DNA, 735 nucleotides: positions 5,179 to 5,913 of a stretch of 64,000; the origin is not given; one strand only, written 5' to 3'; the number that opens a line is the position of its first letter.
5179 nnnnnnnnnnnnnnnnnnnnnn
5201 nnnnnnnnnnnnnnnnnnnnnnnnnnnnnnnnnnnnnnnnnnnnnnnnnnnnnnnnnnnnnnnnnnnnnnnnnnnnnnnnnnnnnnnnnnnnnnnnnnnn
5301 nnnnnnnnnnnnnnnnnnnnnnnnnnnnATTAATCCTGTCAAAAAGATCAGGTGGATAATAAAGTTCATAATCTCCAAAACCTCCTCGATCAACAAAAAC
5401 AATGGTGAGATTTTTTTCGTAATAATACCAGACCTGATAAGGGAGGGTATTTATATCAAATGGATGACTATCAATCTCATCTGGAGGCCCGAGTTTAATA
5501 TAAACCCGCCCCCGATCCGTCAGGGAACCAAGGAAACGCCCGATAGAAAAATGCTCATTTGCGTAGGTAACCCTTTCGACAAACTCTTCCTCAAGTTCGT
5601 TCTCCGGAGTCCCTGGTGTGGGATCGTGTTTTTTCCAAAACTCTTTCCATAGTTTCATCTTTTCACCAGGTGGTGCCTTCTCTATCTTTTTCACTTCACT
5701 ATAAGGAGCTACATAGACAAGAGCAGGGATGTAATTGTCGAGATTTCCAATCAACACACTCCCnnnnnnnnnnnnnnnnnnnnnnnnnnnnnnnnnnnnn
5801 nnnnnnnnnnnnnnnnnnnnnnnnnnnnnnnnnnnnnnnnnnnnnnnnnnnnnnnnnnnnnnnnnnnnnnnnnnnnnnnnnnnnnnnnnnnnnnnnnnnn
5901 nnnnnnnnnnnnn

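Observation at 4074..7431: htpX followed by two tandem, translationally coupled secreted GWxTD-domain paralogues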

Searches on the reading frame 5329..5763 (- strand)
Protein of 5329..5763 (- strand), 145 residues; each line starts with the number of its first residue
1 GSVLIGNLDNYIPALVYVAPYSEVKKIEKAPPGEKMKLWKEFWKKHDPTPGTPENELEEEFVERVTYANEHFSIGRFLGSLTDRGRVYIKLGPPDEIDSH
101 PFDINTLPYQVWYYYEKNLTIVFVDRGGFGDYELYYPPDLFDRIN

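Call 17: find_related_loci(query=A2, collection=genome_contigs, flank=10000)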
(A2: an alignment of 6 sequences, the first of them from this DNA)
Query A2 (145 aa) in genome_contigs; peptide patterns used: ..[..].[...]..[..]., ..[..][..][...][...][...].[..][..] (x = any residue, [..] = any of these).
599 stretches matched a pattern (row limit reached: there are more); 524 encode a relative of the query (tblastn E <= 1e-3); the best 80 are kept; 80 distinct loci.
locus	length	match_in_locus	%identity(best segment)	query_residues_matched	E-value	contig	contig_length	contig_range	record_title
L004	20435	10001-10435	85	1-145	2e-85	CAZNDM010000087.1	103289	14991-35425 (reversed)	MAG TPA_asm: uncultured bacterium isolate binchicken_co219_311 genome assembly, contig: k141_1597752, whole genome shotg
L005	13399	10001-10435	81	1-145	3e-81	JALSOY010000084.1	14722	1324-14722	MAG: candidate division WOR-3 bacterium isolate 356-284_metabat2_scaf2bin.015 356-284_scaffold_2044_c1, whole genome sho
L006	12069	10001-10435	83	1-145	9e-78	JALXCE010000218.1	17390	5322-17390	MAG: candidate division WOR-3 bacterium isolate T2_metabat2_scaf2bin.142 T2_NODE_3122_length_17390_cov_6.786711, whole g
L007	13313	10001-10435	83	1-145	1e-77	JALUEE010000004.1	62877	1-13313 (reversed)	MAG: candidate division WOR-3 bacterium isolate S143_metabat1_scaf2bin.012 S143_NODE_113_length_62877_cov_18.109116, who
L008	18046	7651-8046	62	7-138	2e-55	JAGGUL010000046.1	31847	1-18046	MAG: Candidatus Hydrothermota bacterium isolate AUK073 PB_MBMC_027_c_000000000026, whole genome shotgun sequence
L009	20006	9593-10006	54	7-141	8e-47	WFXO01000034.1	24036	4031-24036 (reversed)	MAG: candidate division WOR-3 bacterium isolate S141_55 k151_190743, whole genome shotgun sequence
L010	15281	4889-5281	53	7-137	4e-46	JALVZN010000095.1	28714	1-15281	MAG: candidate division WOR-3 bacterium isolate T10_metabat1_scaf2bin.031 T10_NODE_337_length_28714_cov_15.709973, whole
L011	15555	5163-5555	53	7-137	3e-46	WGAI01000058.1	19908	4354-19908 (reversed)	MAG: candidate division WOR-3 bacterium isolate S143_50_esom k151_486582, whole genome shotgun sequence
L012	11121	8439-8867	51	2-141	3e-46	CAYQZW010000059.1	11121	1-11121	MAG TPA_asm: uncultured bacterium isolate SRP216583_co2_136 genome assembly, contig: NODE_4875_length_11121_cov_11.88252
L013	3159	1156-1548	53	7-137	2e-44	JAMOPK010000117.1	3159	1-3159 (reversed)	MAG: candidate division WOR-3 bacterium isolate 4559-240_metabat1_scaf2bin.033 4559-240_scaffold_18696_c1, whole genome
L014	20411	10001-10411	55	5-142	2e-44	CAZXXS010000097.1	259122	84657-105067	MAG TPA_asm: uncultured Cytophagia bacterium isolate binchicken_co219_432 genome assembly, contig: k141_577257, whole ge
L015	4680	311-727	54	3-142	4e-44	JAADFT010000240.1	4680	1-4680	MAG: Calditrichota bacterium isolate M_MaxBin.061 contig-127_31857, whole genome shotgun sequence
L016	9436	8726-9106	54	12-138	1e-43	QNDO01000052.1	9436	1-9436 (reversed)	MAG: Candidatus Hydrothermota bacterium isolate B29_G16 B29_Guay16_scaffold_05825, whole genome shotgun sequence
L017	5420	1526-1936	52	5-142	2e-42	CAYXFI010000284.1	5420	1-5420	MAG TPA_asm: uncultured Cytophagia bacterium isolate SRP338002_co1_109 genome assembly, contig: NODE_13916_length_5420_c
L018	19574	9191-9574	54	7-135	4e-42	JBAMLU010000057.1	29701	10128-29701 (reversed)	MAG: bacterium isolate MAG13 ExploCarb_3808S_S2_416_length_29701_cov_3, whole genome shotgun sequence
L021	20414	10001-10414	45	2-139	5e-40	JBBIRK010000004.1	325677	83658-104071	MAG: Candidatus Zixiibacteriota bacterium isolate STS170223_bin_348 NODE_19_length_325677_cov_14.756626, whole genome sh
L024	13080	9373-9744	53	15-138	3e-39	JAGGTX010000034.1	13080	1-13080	MAG: candidate division WOR-3 bacterium isolate AUK059 PB_MBMC_013_c_000000000098, whole genome shotgun sequence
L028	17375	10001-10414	45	2-139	9e-39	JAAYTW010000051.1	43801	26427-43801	MAG: Candidatus Zixiibacteriota bacterium isolate AS27yjCOA_100 24189_AS27, whole genome shotgun sequence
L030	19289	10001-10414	44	2-139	7e-39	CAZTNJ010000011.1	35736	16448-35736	MAG TPA_asm: uncultured Ignavibacteria bacterium isolate binchicken_co44_148 genome assembly, contig: NODE_1959_length_3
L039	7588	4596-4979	46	7-134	4e-36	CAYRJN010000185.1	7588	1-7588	MAG TPA_asm: uncultured Calditrichaceae bacterium isolate SRP163575_co1_350 genome assembly, contig: NODE_21196_length_7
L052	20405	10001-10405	46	6-138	2e-35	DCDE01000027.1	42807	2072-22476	MAG TPA_asm: candidate division WOR-3 bacterium UBA1063 UBA1063_contig_813, whole genome shotgun sequence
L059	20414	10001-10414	43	2-139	7e-35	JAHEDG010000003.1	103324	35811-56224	MAG: Candidatus Zixiibacteriota bacterium isolate Ww191 NODE_216_length_103324_cov_3.958993, whole genome shotgun sequen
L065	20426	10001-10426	42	2-139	3e-34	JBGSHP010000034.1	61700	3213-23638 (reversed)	MAG: Candidatus Zixiibacteriota bacterium isolate JTS-AC108 k141_3904000, whole genome shotgun sequence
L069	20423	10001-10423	45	2-139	1e-33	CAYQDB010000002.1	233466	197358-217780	MAG TPA_asm: uncultured Ignavibacteriales bacterium isolate binchicken_co34_486 genome assembly, contig: NODE_12_length_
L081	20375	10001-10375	44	10-134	2e-32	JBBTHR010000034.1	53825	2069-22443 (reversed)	MAG: Candidatus Eisenbacteria bacterium isolate H41-bin194_1 H41_bin194_1_000000000034, whole genome shotgun sequence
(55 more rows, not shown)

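Call 24: search_protein_families(library=pfam, proteins=[L059:7799-9040:+, L065:4613-5329:+, L021:13909-15678:+, L030:4420-5676:+, L039:2345-3652:+, L021:12686-13900:+, L028:16068-16640:+, L081:6439-9027:+, L081:12408-15392:+, L069:12790-13494:-], max_evalue=0.001)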
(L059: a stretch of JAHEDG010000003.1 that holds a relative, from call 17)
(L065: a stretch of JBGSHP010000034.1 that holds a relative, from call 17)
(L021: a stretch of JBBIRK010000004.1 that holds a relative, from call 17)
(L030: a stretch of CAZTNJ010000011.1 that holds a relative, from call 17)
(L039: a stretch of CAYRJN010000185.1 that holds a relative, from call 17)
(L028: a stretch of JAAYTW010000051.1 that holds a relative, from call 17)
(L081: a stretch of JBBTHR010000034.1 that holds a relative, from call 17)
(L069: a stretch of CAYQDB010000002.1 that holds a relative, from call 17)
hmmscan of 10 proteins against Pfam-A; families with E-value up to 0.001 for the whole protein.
L059:7799-9040:+ (413 aa): 2 families
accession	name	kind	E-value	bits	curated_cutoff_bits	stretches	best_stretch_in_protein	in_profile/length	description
PF12704.14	MacB_PCD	-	3.8e-35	122.5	27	1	24-252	1-206/207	MacB-like periplasmic core domain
PF02687.27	FtsX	-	2.2e-21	76.5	25.5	1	292-405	1-119/120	FtsX-like permease C-terminal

L065:4613-5329:+ (238 aa): 4 families
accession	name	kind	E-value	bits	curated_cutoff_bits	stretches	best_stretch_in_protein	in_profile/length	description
PF00005.33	ABC_tran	-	4.6e-35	121.6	25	1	23-171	1-136/137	ABC transporter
PF02463.25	SMC_N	-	3.2e-07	30.5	40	1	34-215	25-211/220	RecF/RecN/SMC N terminal domain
PF13304.12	AAA_21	-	3.8e-07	30.9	27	0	153-201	247-298/304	AAA domain, putative AbiEii toxin, Type IV TA system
PF13555.12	AAA_29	-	1.1e-05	25.6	27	1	21-67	10-55/61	P-loop containing region of AAA domain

L021:13909-15678:+ (589 aa): 5 families
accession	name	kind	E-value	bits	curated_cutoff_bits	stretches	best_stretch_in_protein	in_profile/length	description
PF07228.17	SpoIIE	-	1.7e-49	168.8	25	1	399-587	2-190/192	Stage II sporulation protein E (SpoIIE)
PF13185.12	GAF_2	-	8.1e-37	126.9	28.6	2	202-336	3-136/136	GAF domain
PF01590.32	GAF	-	2.5e-34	119.1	22.4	2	202-335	1-133/133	GAF domain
PF13492.12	GAF_3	-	3.8e-22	79.5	27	2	203-337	2-129/129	GAF domain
PF11849.14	DUF3369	-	4.2e-05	24.3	27.2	0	302-343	128-167/168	Domain of unknown function (DUF3369)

L030:4420-5676:+ (418 aa): 5 families
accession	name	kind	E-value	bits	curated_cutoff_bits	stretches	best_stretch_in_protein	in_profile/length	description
PF16576.10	HlyD_D23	-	3e-19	69.6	30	1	49-253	6-187/214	Barrel-sandwich domain of CusB or HlyD membrane-fusion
PF13437.12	HlyD_3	-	3.9e-14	53.7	22.2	1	170-275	1-96/106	HlyD family secretion protein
PF13533.13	Biotin_lipoyl_2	-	1.6e-08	34.6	29.8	1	61-92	1-32/32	Biotin-lipoyl like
PF00364.28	Biotin_lipoyl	-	4e-05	23.8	22.1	0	58-91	40-73/73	Biotin-requiring enzyme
PF00529.27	CusB_dom_1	-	0.00069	20.3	26.5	0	29-261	12-48/89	Cation efflux system protein CusB domain 1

L039:2345-3652:+ (435 aa): 3 families
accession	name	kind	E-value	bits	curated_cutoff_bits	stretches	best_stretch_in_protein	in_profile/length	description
PF00919.26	UPF0004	-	4.5e-27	94.4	27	1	3-102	1-98/98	Uncharacterized protein family UPF0004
PF04055.27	Radical_SAM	-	1.9e-25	90.4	29.5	1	139-310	2-166/166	Radical SAM superfamily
PF18693.7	TRAM_2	-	3.5e-18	66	27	1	366-431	1-63/63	TRAM domain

L021:12686-13900:+ (404 aa): 4 families
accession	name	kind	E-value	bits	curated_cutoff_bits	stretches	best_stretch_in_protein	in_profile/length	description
PF12698.13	ABC2_membrane_3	-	6e-27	95.1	31.6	1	26-388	4-346/347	ABC-2 family transporter protein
PF12679.13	ABC2_membrane_2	-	3e-26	92.8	27.2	1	9-399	1-282/283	ABC-2 family transporter protein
PF01061.29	ABC2_membrane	-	5.9e-07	29.7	26.9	1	195-332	50-175/211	ABC-2 type transporter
PF12730.13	ABC2_membrane_4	-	0.00018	22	27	1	194-301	50-158/179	ABC-2 family transporter protein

L028:16068-16640:+ (190 aa): 4 families
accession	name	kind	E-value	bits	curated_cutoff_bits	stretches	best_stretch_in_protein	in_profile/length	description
PF04542.20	Sigma70_r2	-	3.7e-14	52.7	24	1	19-83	4-70/71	Sigma-70 region 2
PF08281.18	Sigma70_r4_2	-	2.6e-12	46.6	25.7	1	125-176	2-53/54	Sigma-70, region 4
PF04545.22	Sigma70_r4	-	1.5e-05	24.9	24.1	1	130-178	1-49/50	Sigma-70, region 4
PF22029.2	PhyR_sigma2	-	5.1e-05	23.7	27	1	25-70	9-54/55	Sigma2 domain of PhyR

L081:6439-9027:+ (862 aa): 2 families
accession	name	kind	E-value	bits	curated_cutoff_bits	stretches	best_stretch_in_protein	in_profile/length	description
PF08309.17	LVIVD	-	5.9e-16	58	20.2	0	434-458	14-38/42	LVIVD repeat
PF13860.13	FlgD_ig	-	1.2e-06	28.9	27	1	796-848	21-74/79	FlgD Ig-like domain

L081:12408-15392:+ (994 aa): 4 families
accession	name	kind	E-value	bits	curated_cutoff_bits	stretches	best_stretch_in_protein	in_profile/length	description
PF00593.30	TonB_dep_Rec_b-barrel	-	1.7e-29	104.4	27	1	426-923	10-436/436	TonB dependent receptor-like, beta-barrel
PF13620.12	CarboxypepD_reg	-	2e-16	60.5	32.3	1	46-124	1-82/82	Carboxypeptidase regulatory-like domain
PF13715.12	CarbopepD_reg_2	-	6.3e-15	55.4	32.2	1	47-128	1-81/88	CarboxypepD_reg-like domain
PF07715.20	Plug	-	8.3e-12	46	23.9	1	144-250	2-105/107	TonB-dependent Receptor Plug Domain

L069:12790-13494:- (234 aa): 2 families
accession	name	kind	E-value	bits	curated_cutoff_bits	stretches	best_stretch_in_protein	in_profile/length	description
PF07610.17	DUF1573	-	3.6e-17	62.6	26.1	1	29-121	6-98/98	Protein of unknown function (DUF1573)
PF22544.2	HYDIN_VesB_CFA65-like_Ig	-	3.5e-09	37.3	25.5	1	26-119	5-99/100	HYDIN/CFA65/VesB-like, Ig-like domain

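Call 33: search_protein_families(library=pfam, proteins=[L008:5500-6798:+, L052:3335-5914:+, L052:5980-8763:+, L052:8760-9287:+, L010:8086-10455:+, L009:5701-7935:+, L024:7645-8577:+, L024:7013-7648:+, L018:7649-8368:+, L018:4880-7612:+], max_evalue=0.001)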
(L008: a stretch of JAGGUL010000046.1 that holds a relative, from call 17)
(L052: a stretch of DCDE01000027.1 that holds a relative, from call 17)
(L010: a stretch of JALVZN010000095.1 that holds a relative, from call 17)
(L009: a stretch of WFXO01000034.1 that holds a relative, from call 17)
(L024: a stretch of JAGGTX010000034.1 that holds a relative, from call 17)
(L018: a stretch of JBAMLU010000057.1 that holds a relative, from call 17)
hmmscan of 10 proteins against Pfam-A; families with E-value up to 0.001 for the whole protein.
L008:5500-6798:+ (432 aa): 2 families
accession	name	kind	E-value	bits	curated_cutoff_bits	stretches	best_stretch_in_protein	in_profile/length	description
PF00152.25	tRNA-synt_2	-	2.7e-67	227.5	25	1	119-425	8-306/308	tRNA synthetases class II (D, K and N)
PF01336.31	tRNA_anti-codon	-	1.2e-16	60.9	27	1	19-97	1-74/75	OB-fold nucleic acid binding domain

L052:3335-5914:+ (859 aa): 3 families
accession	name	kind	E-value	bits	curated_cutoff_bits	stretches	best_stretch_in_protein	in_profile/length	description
PF05547.17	Peptidase_M6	-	1.6e-23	83.8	22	1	104-283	69-282/294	Immune inhibitor A peptidase M6, catalytic domain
PF13585.12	CHU_C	-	7.1e-06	26.5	27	0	779-857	6-84/86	CHU_C Type IX secretion signal domain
PF18962.6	Por_Secre_tail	-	3.6e-05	24.4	27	1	792-849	13-68/75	Secretion system C-terminal sorting domain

L052:5980-8763:+ (927 aa): 7 families
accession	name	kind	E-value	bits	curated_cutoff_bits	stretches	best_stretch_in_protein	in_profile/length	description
PF00133.28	tRNA-synt_1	-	7e-124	414.2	22.7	1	29-639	3-413/414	tRNA synthetases class I (I, L, M and V)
PF08264.19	Anticodon_1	-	7.7e-34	117.1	25.1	1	683-831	1-141/148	Anticodon-binding domain of tRNA ligase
PF09334.17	tRNA-synt_1g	-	2.2e-20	73.2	20.1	1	59-125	8-74/391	tRNA synthetases class I (M)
PF06827.20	zf-FPG_IleRS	-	3e-07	30.6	21.3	1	892-920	1-29/30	Zinc finger found in FPG and IleRS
PF01406.26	tRNA-synt_1e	-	5.4e-07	29.7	27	1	589-642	241-294/301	tRNA synthetases class I (C) catalytic domain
PF01921.24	tRNA-synt_1f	-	1.1e-06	28.2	27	1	589-658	270-339/360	tRNA synthetases class I (K)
PF13603.12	tRNA-synt_1_2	-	0.00021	21.3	25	1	289-356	77-143/185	Leucyl-tRNA synthetase, editing domain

L052:8760-9287:+ (175 aa): 1 family
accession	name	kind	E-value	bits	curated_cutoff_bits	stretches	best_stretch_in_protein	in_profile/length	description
PF02620.22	YceD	-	3.4e-25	88.9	33.2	1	55-163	4-114/119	Large ribosomal RNA subunit accumulation protein YceD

L010:8086-10455:+ (789 aa): 2 families
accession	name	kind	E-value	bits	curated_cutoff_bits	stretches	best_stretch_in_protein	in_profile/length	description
PF13567.11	DUF4131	-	1e-05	25.7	31.6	0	489-559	53-132/165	Domain of unknown function (DUF4131)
PF01336.31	tRNA_anti-codon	-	3.2e-05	24.2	27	0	503-567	1-68/75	OB-fold nucleic acid binding domain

L009:5701-7935:+ (744 aa): 9 families
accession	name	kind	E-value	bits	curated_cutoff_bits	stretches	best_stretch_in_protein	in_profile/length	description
PF01131.25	Topoisom_bac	-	2.7e-128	428.9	35.1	1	130-546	2-411/411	DNA topoisomerase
PF01396.24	Zn_ribbon_Top1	-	2.4e-36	123.7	32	3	576-611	2-37/39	Topoisomerase DNA binding C4 zinc finger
PF01751.28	Toprim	-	5.6e-20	71.7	23.1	1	4-110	1-91/96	Toprim domain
PF13408.12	Zn_ribbon_recom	-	1.4e-09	38.6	25.3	0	656-682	6-32/58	Recombinase zinc beta ribbon domain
PF13248.11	Zn_ribbon_3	-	0.00027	20.8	27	0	656-665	3-12/26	zinc-ribbon domain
PF25169.1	DUF7830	-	0.00043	20.5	27.5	0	564-595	18-54/72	Domain of unknown function (DUF7830)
PF09723.15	Zn_ribbon_8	-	0.00044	20.6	34.4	0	679-702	8-34/41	Zinc ribbon domain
PF03119.21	DNA_ligase_ZBD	-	0.00051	20.3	25.8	0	657-684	1-25/27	NAD-dependent DNA ligase C4 zinc finger domain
PF12773.13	DZR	-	0.00076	20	27.3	0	682-726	7-35/45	Double zinc ribbon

L024:7645-8577:+ (310 aa): 3 families
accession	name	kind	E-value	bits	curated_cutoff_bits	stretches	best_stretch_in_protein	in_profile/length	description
PF18297.6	NFACT-R_2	-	3.9e-13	49.9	26.9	1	218-292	1-79/104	NFACT protein RNA binding domain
PF02568.20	ThiI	-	1.7e-08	34.8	20.5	1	2-138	5-144/197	Thiamine biosynthesis protein (ThiI)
PF03054.22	tRNA_Me_trans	-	0.00028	21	20.6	0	2-87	2-104/202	tRNA methyl transferase HUP domain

L024:7013-7648:+ (211 aa): 1 family
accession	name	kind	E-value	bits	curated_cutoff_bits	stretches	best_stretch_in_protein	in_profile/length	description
PF00691.25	OmpA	-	8.1e-22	77.9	27.2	1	99-202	1-98/98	OmpA family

L018:7649-8368:+ (239 aa): 1 family
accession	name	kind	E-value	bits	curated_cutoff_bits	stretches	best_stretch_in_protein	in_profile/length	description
PF04536.20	TPM_phosphatase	-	1.4e-33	116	22.1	1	24-144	1-121/125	TPM domain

L018:4880-7612:+ (910 aa): 2 families
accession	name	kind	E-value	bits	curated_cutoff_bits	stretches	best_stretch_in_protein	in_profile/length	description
PF07705.17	CARDB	-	3.5e-14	53.3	22.7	1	294-392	2-100/101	CARDB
PF00691.25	OmpA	-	1.5e-13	51.3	27.2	2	790-835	19-66/98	OmpA family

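Call 39: search_solved_structures(query=A1, max_evalue=10, show_alignments=2)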
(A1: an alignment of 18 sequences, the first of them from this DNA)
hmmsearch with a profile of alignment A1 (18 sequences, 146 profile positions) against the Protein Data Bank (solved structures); distinct sequences matched with E-value up to 10: 0.

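Call 51: search_protein_families(library=pfam, proteins=[window:5329-5763:-], max_evalue=10)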
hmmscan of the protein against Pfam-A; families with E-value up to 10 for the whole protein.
seq(145 aa): 1 family
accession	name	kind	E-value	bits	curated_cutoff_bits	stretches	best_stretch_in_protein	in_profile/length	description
PF20094.4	GWxTD_dom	-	2e-09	37.8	26.9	1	8-117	30-129/172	GWxTD domain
